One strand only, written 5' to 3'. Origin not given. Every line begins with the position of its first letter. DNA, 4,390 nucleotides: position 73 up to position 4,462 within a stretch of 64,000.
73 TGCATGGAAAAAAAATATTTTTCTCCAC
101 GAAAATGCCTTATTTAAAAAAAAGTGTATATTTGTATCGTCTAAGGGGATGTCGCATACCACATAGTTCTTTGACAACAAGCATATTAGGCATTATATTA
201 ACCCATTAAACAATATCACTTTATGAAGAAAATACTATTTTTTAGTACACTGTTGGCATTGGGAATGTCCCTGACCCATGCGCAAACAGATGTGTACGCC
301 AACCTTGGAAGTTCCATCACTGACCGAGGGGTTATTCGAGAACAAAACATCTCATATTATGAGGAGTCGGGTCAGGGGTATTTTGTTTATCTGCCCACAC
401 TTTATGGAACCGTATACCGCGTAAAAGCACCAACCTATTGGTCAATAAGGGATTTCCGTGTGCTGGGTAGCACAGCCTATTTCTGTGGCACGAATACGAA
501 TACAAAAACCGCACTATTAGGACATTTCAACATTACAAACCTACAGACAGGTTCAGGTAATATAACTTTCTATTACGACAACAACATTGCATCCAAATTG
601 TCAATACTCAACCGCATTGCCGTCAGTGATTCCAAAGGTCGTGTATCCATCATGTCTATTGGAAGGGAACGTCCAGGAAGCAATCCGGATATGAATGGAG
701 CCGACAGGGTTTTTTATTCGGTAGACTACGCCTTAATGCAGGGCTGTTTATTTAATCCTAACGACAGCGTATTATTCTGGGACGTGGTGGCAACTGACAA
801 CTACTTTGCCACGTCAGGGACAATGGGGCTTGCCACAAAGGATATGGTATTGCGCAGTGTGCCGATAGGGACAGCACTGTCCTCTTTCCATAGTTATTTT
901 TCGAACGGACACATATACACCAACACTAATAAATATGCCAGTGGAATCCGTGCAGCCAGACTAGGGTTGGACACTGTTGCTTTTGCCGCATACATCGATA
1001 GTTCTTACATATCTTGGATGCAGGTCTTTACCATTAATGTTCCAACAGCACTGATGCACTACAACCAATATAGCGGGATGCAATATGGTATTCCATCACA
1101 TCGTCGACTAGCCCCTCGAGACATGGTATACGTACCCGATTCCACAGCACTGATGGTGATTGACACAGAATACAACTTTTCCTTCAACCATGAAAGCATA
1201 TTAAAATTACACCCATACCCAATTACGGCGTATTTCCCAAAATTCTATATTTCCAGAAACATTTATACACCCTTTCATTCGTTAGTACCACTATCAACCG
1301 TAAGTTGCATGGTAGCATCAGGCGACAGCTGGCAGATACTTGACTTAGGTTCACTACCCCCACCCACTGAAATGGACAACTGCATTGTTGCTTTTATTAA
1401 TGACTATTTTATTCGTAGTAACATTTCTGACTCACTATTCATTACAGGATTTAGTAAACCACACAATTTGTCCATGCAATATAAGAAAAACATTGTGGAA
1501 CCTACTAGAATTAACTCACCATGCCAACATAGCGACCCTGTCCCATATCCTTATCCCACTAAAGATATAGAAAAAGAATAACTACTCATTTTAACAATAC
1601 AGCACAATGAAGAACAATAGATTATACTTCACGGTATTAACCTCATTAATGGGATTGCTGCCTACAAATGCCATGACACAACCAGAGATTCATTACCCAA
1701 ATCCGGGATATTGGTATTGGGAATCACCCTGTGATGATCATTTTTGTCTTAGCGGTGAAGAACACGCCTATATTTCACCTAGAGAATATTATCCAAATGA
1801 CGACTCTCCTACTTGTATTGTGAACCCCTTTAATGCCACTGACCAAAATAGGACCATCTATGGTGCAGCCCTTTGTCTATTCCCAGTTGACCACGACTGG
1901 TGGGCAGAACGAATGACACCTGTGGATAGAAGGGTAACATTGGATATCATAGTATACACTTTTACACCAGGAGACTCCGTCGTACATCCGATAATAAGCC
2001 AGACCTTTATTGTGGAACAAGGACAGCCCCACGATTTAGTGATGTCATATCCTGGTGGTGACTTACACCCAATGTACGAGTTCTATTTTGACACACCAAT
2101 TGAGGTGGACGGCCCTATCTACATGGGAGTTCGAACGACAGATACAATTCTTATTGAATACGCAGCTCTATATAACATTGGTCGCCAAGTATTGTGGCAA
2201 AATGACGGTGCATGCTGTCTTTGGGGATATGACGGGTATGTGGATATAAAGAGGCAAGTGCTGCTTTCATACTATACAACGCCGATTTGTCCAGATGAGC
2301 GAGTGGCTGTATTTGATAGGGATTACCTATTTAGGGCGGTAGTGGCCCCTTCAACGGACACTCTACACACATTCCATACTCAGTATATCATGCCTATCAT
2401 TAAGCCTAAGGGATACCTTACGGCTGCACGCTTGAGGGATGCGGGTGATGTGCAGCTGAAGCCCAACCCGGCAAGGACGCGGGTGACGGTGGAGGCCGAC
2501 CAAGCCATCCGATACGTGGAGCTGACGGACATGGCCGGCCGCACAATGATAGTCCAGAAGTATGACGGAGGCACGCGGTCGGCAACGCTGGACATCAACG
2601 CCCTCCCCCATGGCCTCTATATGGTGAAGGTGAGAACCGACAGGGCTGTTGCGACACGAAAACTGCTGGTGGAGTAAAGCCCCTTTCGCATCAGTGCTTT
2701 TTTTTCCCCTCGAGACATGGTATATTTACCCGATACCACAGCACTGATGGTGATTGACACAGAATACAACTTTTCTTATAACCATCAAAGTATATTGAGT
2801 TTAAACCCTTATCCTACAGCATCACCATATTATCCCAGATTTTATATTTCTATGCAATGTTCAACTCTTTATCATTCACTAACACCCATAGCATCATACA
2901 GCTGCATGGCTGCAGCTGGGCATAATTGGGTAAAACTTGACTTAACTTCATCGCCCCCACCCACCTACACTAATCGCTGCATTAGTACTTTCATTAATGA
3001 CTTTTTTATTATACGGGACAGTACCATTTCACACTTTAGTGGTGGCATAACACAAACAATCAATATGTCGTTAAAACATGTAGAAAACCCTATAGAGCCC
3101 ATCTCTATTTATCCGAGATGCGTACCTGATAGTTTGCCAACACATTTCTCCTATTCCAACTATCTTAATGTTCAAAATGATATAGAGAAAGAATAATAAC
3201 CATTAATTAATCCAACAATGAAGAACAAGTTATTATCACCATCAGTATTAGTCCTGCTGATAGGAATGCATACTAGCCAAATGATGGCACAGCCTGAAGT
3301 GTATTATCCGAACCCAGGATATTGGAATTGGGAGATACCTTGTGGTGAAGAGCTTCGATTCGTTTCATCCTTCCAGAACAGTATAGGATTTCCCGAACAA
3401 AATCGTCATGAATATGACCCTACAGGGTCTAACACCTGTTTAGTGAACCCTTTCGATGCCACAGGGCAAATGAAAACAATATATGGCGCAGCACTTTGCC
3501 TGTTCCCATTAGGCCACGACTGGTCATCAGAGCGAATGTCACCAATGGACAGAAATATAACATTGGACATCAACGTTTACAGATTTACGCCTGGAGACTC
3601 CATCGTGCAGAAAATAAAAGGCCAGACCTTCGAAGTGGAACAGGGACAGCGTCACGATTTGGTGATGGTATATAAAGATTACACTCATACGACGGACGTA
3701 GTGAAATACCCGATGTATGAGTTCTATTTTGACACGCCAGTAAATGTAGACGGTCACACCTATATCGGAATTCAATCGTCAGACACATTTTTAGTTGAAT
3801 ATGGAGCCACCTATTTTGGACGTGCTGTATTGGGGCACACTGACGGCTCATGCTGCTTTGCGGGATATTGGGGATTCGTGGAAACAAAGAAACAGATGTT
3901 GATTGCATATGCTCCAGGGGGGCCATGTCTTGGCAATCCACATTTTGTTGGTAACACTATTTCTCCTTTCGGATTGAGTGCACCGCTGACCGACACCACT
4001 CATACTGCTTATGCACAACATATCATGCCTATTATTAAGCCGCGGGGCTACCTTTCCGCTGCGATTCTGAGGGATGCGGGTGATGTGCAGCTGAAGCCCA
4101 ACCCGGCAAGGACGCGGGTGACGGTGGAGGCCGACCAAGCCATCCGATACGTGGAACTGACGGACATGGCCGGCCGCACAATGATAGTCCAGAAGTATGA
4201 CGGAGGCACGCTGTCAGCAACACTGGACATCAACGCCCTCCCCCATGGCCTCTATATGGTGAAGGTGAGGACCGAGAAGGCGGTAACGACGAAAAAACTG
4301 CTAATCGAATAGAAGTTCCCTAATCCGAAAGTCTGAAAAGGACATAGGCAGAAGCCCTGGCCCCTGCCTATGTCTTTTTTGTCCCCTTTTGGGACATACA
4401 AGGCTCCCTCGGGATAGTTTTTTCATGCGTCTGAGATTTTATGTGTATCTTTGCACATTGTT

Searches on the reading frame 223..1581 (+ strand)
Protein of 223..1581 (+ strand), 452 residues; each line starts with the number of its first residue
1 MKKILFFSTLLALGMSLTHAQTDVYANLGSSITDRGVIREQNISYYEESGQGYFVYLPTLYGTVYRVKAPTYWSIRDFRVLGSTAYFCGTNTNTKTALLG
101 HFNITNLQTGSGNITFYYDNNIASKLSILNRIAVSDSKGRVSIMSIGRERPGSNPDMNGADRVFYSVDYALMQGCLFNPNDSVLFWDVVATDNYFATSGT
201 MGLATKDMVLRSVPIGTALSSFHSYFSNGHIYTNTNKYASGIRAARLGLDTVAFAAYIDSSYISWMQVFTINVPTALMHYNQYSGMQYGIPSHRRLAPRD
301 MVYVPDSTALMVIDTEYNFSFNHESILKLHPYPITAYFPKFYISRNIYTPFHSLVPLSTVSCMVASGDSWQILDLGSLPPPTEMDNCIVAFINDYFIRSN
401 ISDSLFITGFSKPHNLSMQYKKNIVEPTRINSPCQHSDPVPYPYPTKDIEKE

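Call 56: search_protein_families(library=pfam, proteins=[window:223-1581:+], max_evalue=0.001)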
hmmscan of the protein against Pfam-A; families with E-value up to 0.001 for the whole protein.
window:223-1581:+ (452 aa): 0 families

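Call 69: find_encoding_contigs(protein=window:223-1581:+, flank=10000, max_places=2)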
Protein window:223-1581:+ (452 aa): 2 contigs read that carry it; 1 place shown.
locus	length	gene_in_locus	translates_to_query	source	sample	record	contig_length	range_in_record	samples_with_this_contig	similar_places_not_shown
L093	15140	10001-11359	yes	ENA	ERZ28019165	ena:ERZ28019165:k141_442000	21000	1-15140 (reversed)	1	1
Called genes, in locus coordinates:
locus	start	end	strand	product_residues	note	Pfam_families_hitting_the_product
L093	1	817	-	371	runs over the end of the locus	PF00266:Aminotran_5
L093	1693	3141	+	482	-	PF11638:DnaA_N, PF00308:Bac_DnaA, PF01695:IstB_IS21, PF22688:Hda_lid (faint), PF08299:Bac_DnaA_C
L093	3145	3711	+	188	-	PF01613:Flavin_Reduct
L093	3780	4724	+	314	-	PF00389:2-Hacid_dh, PF02826:2-Hacid_dh_C, PF03446:NAD_binding_2 (weak)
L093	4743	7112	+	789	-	PF13734:Inhibitor_I69, PF01640:Peptidase_C10, PF18962:Por_Secre_tail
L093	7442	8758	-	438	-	PF00155:Aminotran_1_2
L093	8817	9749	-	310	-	PF16119:DUF4835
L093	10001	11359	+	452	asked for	-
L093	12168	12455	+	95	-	PF18962:Por_Secre_tail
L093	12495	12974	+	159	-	-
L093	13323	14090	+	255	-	PF18962:Por_Secre_tail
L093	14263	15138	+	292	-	?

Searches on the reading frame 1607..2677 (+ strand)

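Call 29: search_protein_families(library=ncbifam, proteins=[window:1607-2677:+], max_evalue=0.001)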
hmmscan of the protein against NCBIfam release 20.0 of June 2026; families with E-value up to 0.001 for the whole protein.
window:1607-2677:+ (356 aa): 3 families
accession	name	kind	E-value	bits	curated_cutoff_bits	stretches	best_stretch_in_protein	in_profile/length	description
TIGR04183.1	Por_Secre_tail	domain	1.7e-09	37.5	23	1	286-355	3-71/72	T9SS type A sorting domain-containing protein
NF038113.1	T9SSA_dep_M36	equivalog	5.5e-08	31.4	885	1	283-355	794-868/869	T9SS-dependent M36 family metallopeptidase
NF050177.1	TapA_OM_Porphy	equivalog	5.1e-05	22.2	500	1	279-356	468-544/544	TapA/TapC family T9SS-dependent outer membrane protein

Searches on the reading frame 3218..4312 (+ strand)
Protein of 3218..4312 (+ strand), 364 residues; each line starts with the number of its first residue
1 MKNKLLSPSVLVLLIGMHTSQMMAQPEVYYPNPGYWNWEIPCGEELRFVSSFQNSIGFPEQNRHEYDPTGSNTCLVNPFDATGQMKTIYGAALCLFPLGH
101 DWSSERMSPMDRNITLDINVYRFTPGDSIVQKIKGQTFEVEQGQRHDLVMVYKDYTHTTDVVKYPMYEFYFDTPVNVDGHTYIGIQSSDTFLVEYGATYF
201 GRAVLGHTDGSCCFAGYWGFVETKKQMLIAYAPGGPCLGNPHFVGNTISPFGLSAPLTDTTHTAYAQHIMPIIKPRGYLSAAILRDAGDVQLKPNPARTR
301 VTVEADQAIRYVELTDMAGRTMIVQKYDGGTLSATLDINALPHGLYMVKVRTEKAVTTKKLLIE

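Call 29: search_protein_families(library=ncbifam, proteins=[window:3218-4312:+], max_evalue=0.001)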
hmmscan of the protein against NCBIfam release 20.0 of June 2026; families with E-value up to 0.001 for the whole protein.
window:3218-4312:+ (364 aa): 3 families
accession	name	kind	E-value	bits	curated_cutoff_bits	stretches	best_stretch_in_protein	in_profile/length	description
TIGR04183.1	Por_Secre_tail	domain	3.7e-10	39.6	23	1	294-363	3-71/72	T9SS type A sorting domain-containing protein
NF038113.1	T9SSA_dep_M36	equivalog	9.6e-08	30.6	885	1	292-363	795-868/869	T9SS-dependent M36 family metallopeptidase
NF050177.1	TapA_OM_Porphy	equivalog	8.7e-05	21.4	500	1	283-364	464-544/544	TapA/TapC family T9SS-dependent outer membrane protein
